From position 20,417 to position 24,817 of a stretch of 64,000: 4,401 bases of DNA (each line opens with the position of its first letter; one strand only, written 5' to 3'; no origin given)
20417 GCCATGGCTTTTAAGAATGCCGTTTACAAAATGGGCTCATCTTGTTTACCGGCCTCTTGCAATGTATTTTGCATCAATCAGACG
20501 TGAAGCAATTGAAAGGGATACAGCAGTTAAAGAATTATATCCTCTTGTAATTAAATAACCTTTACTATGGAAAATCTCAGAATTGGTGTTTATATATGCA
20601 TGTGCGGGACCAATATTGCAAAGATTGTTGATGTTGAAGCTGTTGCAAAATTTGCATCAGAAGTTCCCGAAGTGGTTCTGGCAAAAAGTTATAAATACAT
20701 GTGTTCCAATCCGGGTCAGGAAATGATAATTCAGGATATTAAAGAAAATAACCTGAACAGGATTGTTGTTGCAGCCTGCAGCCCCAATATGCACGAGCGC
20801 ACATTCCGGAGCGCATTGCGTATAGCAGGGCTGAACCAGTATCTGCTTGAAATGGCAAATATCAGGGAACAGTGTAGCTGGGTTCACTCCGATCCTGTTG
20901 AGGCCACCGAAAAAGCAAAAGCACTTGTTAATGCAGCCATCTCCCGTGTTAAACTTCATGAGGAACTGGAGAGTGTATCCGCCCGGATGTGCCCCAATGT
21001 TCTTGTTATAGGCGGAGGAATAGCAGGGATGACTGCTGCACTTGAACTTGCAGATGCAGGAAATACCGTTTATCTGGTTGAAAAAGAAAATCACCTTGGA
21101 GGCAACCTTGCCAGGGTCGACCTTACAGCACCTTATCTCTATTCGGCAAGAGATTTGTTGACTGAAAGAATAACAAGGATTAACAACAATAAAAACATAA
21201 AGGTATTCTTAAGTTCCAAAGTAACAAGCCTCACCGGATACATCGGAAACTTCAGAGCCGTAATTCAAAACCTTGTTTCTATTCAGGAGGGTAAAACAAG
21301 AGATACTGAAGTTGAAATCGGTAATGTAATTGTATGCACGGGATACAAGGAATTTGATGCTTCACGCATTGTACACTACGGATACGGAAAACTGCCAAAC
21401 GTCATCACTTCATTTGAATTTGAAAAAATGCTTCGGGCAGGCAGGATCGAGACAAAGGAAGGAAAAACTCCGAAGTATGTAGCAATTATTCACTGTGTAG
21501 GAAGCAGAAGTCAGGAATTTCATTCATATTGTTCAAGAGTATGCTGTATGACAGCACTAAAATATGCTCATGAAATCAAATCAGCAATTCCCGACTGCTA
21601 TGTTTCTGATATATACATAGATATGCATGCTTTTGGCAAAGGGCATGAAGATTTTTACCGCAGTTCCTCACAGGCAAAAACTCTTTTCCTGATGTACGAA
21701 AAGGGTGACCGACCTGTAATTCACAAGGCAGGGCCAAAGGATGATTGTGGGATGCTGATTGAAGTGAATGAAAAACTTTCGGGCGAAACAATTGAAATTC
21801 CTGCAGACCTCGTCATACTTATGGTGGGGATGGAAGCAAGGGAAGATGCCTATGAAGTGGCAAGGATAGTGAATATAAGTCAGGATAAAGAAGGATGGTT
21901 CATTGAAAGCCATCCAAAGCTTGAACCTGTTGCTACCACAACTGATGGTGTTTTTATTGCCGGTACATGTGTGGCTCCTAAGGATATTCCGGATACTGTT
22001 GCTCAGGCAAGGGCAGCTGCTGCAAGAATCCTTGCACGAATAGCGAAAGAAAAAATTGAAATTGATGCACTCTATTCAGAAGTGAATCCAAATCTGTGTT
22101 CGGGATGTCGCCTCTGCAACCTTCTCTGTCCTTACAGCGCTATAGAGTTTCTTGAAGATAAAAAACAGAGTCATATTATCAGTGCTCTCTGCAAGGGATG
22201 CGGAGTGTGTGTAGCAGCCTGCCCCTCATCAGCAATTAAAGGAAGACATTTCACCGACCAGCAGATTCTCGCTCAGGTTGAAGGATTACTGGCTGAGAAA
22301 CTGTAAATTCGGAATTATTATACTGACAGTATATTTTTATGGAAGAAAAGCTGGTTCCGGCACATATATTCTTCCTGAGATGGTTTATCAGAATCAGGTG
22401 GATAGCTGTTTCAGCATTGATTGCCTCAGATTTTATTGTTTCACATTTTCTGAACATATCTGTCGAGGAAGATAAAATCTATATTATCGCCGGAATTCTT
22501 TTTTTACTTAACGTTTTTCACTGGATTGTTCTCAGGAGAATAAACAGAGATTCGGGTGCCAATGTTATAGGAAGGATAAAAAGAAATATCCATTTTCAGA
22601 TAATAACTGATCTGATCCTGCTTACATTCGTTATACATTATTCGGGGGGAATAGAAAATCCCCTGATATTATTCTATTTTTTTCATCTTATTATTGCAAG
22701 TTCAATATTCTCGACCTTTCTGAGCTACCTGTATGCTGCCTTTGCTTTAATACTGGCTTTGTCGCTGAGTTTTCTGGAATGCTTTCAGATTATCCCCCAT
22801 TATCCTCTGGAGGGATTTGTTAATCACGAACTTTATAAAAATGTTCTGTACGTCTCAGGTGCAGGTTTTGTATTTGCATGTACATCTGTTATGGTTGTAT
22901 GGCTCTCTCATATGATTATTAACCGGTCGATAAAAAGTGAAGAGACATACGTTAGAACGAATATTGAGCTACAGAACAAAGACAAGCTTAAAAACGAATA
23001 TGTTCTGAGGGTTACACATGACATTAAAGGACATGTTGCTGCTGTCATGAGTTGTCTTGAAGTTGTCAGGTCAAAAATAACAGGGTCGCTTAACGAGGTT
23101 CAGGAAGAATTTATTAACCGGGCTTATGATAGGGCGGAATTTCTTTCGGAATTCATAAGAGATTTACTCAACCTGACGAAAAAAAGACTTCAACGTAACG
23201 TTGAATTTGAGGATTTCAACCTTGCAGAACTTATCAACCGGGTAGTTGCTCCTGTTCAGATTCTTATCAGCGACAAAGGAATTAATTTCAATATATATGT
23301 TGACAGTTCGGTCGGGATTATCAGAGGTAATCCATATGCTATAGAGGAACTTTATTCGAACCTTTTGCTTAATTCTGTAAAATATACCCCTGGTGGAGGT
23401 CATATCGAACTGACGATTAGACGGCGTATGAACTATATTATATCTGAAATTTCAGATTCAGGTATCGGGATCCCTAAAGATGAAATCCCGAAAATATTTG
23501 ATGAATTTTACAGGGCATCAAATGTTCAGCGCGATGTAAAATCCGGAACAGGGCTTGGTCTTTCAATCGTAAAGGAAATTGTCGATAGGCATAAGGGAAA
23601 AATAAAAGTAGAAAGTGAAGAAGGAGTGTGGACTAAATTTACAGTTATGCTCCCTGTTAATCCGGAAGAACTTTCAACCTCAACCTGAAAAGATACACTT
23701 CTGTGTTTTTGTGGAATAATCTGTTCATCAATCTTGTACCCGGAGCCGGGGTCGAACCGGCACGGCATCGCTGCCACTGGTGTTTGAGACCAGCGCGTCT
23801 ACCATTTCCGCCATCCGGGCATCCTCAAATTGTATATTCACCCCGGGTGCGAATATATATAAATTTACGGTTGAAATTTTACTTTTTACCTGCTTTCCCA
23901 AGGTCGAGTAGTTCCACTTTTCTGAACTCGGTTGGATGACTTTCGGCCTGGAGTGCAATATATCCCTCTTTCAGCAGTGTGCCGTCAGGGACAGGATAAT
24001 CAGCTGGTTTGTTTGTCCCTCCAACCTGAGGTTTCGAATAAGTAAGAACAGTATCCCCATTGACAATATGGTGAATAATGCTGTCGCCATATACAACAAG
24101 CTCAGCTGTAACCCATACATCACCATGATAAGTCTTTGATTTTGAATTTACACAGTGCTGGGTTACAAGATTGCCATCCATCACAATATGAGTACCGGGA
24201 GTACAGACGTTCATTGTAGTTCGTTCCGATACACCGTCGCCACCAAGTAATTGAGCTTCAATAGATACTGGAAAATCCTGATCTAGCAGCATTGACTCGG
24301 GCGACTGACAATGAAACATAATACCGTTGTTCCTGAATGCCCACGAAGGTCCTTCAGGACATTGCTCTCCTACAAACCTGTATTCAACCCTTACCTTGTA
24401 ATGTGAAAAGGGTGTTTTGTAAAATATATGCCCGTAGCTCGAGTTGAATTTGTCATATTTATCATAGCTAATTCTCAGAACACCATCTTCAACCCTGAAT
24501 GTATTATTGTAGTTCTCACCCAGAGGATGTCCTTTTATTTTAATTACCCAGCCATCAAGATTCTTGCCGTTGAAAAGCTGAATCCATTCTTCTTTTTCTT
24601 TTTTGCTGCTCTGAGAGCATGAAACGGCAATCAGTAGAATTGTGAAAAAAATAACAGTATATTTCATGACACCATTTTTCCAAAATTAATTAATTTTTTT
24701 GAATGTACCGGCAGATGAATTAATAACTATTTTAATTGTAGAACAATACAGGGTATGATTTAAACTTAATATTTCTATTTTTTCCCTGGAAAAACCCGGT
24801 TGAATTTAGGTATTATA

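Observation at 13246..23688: Mvh-type [NiFe] hydrogenase wired to a Qmo-like membrane module instead of HdrBC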

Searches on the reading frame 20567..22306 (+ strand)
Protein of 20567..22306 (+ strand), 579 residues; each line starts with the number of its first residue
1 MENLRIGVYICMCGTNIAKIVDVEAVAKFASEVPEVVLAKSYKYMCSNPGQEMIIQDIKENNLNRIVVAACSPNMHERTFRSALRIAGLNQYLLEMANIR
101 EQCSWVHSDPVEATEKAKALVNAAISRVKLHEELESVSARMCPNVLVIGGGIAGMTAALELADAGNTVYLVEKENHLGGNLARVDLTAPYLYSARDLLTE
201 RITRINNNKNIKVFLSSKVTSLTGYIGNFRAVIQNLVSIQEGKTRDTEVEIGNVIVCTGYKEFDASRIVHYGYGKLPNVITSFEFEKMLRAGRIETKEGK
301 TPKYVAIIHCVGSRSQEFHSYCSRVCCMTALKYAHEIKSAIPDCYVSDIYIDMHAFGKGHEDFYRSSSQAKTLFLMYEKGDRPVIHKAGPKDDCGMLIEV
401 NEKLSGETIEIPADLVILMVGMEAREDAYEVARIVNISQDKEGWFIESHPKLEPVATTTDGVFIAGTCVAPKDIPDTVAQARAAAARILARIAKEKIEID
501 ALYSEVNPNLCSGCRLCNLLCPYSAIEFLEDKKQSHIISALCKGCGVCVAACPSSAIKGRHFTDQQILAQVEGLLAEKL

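Call 3: search_protein_families(library=pfam, proteins=[window:20567-22306:+])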
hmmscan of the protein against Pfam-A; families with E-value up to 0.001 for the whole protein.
window:20567-22306:+ (579 aa): 19 families
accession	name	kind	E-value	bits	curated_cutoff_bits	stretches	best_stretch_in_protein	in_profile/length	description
PF07992.20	Pyr_redox_2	-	3.8e-14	53.2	26.1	1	144-265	2-114/291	Pyridine nucleotide-disulphide oxidoreductase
PF00037.32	Fer4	-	7.4e-11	41.8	21.1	2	537-558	3-24/24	4Fe-4S binding domain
PF12831.13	FAD_oxidored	-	2.3e-10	40.8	27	1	145-188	2-45/416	FAD dependent oxidoreductase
PF00890.30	FAD_binding_2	-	1.8e-09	37.7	20.4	1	145-182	2-39/414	FAD binding domain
PF13450.12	NAD_binding_8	-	3.7e-09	37.2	21.9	1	147-185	1-39/68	NAD(P)-binding Rossmann-like domain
PF13237.11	Fer4_10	-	6.2e-08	32.9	25.5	1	506-553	4-53/53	4Fe-4S dicluster domain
PF01266.30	DAO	-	6.6e-08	32.9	27.9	1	145-179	2-37/353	FAD dependent oxidoreductase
PF14697.11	Fer4_21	-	7.3e-08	32.9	35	1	506-557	3-57/59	4Fe-4S dicluster domain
PF12838.12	Fer4_7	-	1.5e-07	32.2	27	1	511-556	2-52/52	4Fe-4S dicluster domain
PF12837.12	Fer4_6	-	4e-06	27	25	1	537-557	4-24/24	4Fe-4S binding domain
PF13187.11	Fer4_9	-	4.5e-06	27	27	1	511-557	2-52/52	4Fe-4S dicluster domain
PF25160.1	LdpA_Fe-S-bd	-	5.2e-06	26.6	27.6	1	515-560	7-46/49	LdpA Fe-S cluster-binding domain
PF13484.11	Fer4_16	-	6.2e-06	27.3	30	0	542-561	2-23/66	4Fe-4S double cluster binding domain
PF03486.20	HI0933_like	-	1.9e-05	24.6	50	1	144-179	2-37/244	HI0933-like protein Rossmann domain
PF13738.12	Pyr_redox_3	-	1.9e-05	24.5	30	1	130-261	152-268/305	Pyridine nucleotide-disulphide oxidoreductase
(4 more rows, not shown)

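Call 4: search_protein_families(library=ncbifam, proteins=[window:20567-22306:+])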
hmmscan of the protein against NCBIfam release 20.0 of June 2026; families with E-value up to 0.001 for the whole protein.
window:20567-22306:+ (579 aa): 124 families (the best 25 are shown)
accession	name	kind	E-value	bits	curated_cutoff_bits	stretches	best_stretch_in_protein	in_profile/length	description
NF040770.1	hetero_SS_HdrA2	exception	8.3e-179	596.3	1100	2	243-577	310-643/777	CoB-CoM heterodisulfide reductase HdrA2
NF041778.1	hetero_SS_HdrA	equivalog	2.5e-133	445.6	1400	2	243-577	320-653/771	ferredoxin:CoB-CoM heterodisulfide reductase subunit HdrA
NF041891.1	hdrA_Methbact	equivalog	9.1e-120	401.1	1300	2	245-578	309-639/762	ferredoxin:CoB-CoM heterodisulfide reductase subunit HdrA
NF009410.0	PRK12771.1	subfamily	3e-20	72.3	516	3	119-233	118-228/566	NAD(P)-binding protein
TIGR03315.1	Se_ygfK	equivalog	1.2e-10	39.5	835.3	1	405-495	757-842/1012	putative selenate reductase subunit YgfK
NF007204.0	PRK09625.1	equivalog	2.1e-10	40.8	125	1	507-562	57-111/133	pyruvate flavodoxin oxidoreductase subunit delta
TIGR02179.1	PorD_KorD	subfamily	6.3e-10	39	60.05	1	506-558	22-73/78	2-oxoacid:acceptor oxidoreductase, delta subunit, pyruvate/2-ketoisovalerate family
TIGR03294.1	FrhG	equivalog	1.4e-09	38.1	245.5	1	449-557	107-220/228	coenzyme F420 hydrogenase subunit gamma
NF038196.1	ferrodoxin_EFR1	subfamily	2e-09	37.9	75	1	498-560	174-232/242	EFR1 family ferrodoxin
NF006221.0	PRK08348.1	subfamily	2.2e-09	37.1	124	1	507-558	42-93/136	NADH-plastoquinone oxidoreductase subunit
TIGR01944.1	rnfB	subfamily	2.4e-09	37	68.7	1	504-565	108-168/190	RnfABCDGE type electron transport complex subunit B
NF041087.1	bile_acid_BaiCD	equivalog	3.7e-09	35.2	825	1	132-220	370-456/642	bile acid Fe-S flavoenzyme BaiCD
NF045790.1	OxalOxreddelta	equivalog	6.8e-09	35.3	230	1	507-558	258-307/316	oxalate oxidoreductase subunit delta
NF005415.0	PRK06991.1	equivalog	7.4e-09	35.6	281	1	505-563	81-138/284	electron transport complex subunit RsxB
TIGR02700.1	flavo_MJ0208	hypoth_equivalog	1.3e-08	34.4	251.35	1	474-560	111-197/234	dihydromethanopterin reductase (acceptor)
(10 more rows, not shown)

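Call 32: search_solved_structures(query=window:20567-22306:+, max_evalue=0.00001, show_alignments=1)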
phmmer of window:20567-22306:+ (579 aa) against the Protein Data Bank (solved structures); distinct sequences matched with E-value up to 0.00001: 9.
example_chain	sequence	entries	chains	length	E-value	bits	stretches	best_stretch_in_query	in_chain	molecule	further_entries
8rvu_a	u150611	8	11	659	5.2e-152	510.2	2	243-577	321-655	H(2):CoB-CoM heterodisulfide,ferredoxin reductase subunit A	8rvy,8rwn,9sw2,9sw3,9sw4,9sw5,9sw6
8rvv_A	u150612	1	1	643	5.4e-151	506.9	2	243-575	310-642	H(2):CoB-CoM heterodisulfide,ferredoxin reductase subunit A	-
5odc_A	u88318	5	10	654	7e-146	490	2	247-575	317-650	Heterodisulfide reductase, subunit A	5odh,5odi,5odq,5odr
9sfi_A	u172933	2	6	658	9.5e-139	466.4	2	242-575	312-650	CoB--CoM heterodisulfide reductase iron-sulfur subunit A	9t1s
7bkb_A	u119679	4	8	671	1.8e-127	429.2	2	248-576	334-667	CoB--CoM heterodisulfide reductase iron-sulfur subunit A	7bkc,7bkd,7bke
6tjr_A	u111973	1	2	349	3.1e-45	157.8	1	145-489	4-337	Fumarate reductase/succinate dehydrogenase flavoprotein domain protein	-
9sw6_G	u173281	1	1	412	3.6e-06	28.8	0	505-557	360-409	Polyferredoxin protein MvhB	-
7np8_A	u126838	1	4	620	4.5e-06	28.5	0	502-557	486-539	Coenzyme F420-dependent sulfite reductase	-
7npa_A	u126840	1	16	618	8.4e-06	27.6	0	503-566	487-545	Coenzyme F420-dependent sulfite reductase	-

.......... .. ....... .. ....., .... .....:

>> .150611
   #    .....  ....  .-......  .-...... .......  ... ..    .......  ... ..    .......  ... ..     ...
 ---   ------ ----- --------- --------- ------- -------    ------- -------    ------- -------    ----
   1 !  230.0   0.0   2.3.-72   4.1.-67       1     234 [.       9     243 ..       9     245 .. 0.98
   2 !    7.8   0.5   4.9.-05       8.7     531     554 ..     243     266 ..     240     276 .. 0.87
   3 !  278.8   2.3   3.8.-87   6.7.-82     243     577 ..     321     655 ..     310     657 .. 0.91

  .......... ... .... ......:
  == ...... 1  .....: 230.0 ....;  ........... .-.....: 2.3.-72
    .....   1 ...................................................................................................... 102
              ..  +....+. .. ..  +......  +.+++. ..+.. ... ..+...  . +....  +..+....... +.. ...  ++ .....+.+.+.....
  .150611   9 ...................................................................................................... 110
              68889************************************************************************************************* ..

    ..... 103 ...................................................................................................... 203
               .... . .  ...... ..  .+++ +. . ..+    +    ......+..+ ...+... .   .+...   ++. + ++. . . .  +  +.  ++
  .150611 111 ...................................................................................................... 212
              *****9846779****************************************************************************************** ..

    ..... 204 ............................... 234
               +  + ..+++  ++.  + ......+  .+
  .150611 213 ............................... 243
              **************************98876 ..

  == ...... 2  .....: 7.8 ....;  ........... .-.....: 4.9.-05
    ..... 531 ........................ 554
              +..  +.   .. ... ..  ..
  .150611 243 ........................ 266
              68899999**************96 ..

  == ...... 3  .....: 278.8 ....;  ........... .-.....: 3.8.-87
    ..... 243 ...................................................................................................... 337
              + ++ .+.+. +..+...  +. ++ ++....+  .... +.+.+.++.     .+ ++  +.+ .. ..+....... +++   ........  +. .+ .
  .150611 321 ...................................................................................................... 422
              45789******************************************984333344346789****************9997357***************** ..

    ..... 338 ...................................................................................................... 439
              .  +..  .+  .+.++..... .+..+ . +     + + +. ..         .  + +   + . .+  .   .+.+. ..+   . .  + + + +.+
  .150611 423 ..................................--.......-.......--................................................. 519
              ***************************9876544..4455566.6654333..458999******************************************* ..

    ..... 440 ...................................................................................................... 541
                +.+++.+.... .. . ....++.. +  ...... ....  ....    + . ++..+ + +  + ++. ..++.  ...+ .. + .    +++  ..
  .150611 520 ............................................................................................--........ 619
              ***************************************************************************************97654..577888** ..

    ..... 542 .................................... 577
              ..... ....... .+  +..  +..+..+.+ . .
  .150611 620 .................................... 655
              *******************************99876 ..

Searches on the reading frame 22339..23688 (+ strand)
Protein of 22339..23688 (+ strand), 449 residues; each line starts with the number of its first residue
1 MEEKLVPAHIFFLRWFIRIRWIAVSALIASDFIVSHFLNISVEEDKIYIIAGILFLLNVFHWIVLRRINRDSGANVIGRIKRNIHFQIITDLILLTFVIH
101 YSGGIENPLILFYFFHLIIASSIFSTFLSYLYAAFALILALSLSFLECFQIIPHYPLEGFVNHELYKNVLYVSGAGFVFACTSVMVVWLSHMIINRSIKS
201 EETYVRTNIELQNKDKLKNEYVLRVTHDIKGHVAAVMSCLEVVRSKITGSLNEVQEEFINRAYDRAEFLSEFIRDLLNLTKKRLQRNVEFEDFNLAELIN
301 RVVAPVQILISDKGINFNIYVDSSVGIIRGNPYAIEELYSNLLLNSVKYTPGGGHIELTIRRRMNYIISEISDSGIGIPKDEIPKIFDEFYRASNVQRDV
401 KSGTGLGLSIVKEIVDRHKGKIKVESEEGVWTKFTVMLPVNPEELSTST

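Call 3: search_protein_families(library=pfam, proteins=[window:22339-23688:+])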
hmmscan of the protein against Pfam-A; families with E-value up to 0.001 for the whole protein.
window:22339-23688:+ (449 aa): 4 families
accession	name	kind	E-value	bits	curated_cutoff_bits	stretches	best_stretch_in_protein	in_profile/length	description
PF02518.31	HATPase_c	-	7.4e-29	100.9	26.4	1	332-441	3-110/111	Histidine kinase-, DNA gyrase B-, and HSP90-like ATPase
PF00512.31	HisKA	-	0.00036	21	26.9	1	221-282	5-63/66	His Kinase A (phospho-acceptor) domain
PF14501.12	HATPase_c_5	-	0.00043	20.6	22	0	335-432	6-96/102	GHKL domain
PF25323.1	6TM_PilS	-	0.00048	20.3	27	1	42-150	46-147/189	PilS-like transmembrane domain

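Call 4: search_protein_families(library=ncbifam, proteins=[window:22339-23688:+])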
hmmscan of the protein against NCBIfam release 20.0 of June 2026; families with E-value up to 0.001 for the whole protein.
window:22339-23688:+ (449 aa): 83 families (the best 25 are shown)
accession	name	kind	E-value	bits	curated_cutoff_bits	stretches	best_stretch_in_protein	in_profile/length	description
NF046044.1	PnpS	equivalog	1.4e-48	165.8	400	1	210-439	162-390/390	two-component system histidine kinase PnpS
TIGR02966.1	phoR_proteo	equivalog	1e-41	143.1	334.2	1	210-437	106-332/333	phosphate regulon sensor histidine kinase PhoR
NF033092.0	HK_WalK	equivalog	5.5e-41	140.8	725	1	210-440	364-594/594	cell wall metabolism sensor histidine kinase WalK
NF045595.1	HK_scytonemin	equivalog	4e-36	124.6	865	1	201-440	397-635/637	scytonemin biosynthesis sensor histidine kinase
NF041735.1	hist_kin_RppB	equivalog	2.2e-35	122.3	400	1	225-439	223-438/438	two-component system sensor histidine kinase RppB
NF047874.1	MASE3_PAS_HK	subfamily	5.1e-35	121.4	560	1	192-442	369-627/655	MASE3 domain-containing sensor histidine kinase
NF033091.0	HK_VanS_ACDEFG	equivalog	1.8e-34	119.2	400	1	212-439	68-293/293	vancomycin resistance histidine kinase VanS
NF008312.0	PRK11100.1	equivalog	3.6e-34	118.4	356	1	209-435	248-471/477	two-component system sensor histidine kinase CreC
NF033093.1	HK_VicK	exception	5.7e-34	117.5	680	1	212-444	203-439/448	cell wall metabolism sensor histidine kinase VicK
NF008468.0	PRK11360.1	equivalog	2e-33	115.6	646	1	220-444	398-612/616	two-component system sensor histidine kinase AtoS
TIGR01386.1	cztS_silS_copS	subfamily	3.4e-33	115.3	292.55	1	226-439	249-457/457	heavy metal sensor histidine kinase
NF038297.2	hybrid_HK_HrmK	equivalog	2.7e-32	112.2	725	1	199-444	216-461/607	hybrid histidine kinase/response regulator HrmK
NF045911.1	TCSHisKinNblS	equivalog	5.2e-32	110.9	1000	1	216-439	386-619/621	two-component system sensor histidine kinase NblS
NF006800.0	PRK09303.1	equivalog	5.5e-32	111.1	342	1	208-442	141-379/383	histidine kinase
NF008099.0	PRK10841.1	equivalog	4.9e-30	104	920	1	216-441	468-691/949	two-component system sensor histidine kinase RcsC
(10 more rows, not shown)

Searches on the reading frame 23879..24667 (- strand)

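Call 14: search_protein_families(library=pfam, proteins=[window:23879-24667:-], max_evalue=0.00001)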
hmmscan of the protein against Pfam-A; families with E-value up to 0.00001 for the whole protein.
window:23879-24667:- (262 aa): 1 family
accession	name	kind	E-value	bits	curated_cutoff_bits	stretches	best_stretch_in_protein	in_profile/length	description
PF06439.18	3keto-disac_hyd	-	8.6e-35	120.9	26.8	1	27-253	1-186/187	3-keto-disaccharide hydrolase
